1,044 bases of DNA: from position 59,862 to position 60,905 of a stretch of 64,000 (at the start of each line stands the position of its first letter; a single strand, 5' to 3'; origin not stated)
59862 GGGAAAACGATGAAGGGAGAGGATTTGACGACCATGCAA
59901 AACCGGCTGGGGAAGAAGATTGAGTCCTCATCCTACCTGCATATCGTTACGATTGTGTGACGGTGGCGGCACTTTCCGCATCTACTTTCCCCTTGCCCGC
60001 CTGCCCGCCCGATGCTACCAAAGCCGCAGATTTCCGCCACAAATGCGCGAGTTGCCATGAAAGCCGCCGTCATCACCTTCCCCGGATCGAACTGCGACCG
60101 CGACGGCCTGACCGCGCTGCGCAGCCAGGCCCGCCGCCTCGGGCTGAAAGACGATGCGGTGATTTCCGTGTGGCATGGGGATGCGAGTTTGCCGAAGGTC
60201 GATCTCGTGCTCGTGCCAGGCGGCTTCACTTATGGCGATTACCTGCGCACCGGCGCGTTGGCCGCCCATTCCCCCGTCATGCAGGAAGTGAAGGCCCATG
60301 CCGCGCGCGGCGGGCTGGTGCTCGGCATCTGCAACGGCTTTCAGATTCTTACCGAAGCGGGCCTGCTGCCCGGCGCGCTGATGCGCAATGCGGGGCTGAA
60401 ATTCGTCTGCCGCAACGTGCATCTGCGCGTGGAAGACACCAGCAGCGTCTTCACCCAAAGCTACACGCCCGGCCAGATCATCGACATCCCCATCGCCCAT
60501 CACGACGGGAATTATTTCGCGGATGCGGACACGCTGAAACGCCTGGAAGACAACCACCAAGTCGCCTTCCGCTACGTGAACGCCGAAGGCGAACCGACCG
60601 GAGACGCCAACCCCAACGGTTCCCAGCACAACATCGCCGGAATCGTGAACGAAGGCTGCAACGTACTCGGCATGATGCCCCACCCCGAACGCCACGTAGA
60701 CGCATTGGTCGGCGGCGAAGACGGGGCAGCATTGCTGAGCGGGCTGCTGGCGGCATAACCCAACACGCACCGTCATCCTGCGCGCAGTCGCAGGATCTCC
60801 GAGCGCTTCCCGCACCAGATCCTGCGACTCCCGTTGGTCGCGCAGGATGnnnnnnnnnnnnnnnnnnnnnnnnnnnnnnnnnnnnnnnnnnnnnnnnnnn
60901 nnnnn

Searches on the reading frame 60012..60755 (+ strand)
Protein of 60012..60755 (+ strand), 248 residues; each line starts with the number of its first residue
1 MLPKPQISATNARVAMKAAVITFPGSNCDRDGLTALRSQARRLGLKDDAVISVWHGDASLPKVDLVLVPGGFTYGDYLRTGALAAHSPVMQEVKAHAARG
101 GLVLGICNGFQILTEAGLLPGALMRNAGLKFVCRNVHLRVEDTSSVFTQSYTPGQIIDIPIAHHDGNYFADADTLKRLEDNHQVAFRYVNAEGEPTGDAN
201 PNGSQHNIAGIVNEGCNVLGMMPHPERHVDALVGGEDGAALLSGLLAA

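Call 93: search_protein_families(library=pfam, proteins=[window:60012-60755:+], max_evalue=0.001)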
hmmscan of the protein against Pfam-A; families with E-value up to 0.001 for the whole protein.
window:60012-60755:+ (248 aa): 3 families
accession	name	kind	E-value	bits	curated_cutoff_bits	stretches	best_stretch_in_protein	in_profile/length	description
PF13507.12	GATase_5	-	2.9e-45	154.8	27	1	16-231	2-232/260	CobB/CobQ-like glutamine amidotransferase domain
PF07685.20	GATase_3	-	3.4e-09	37.1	27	1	56-115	33-90/196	CobB/CobQ-like glutamine amidotransferase domain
PF01965.30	DJ-1_PfpI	-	1.6e-07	31.7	26.6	1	56-122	55-116/165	DJ-1/PfpI family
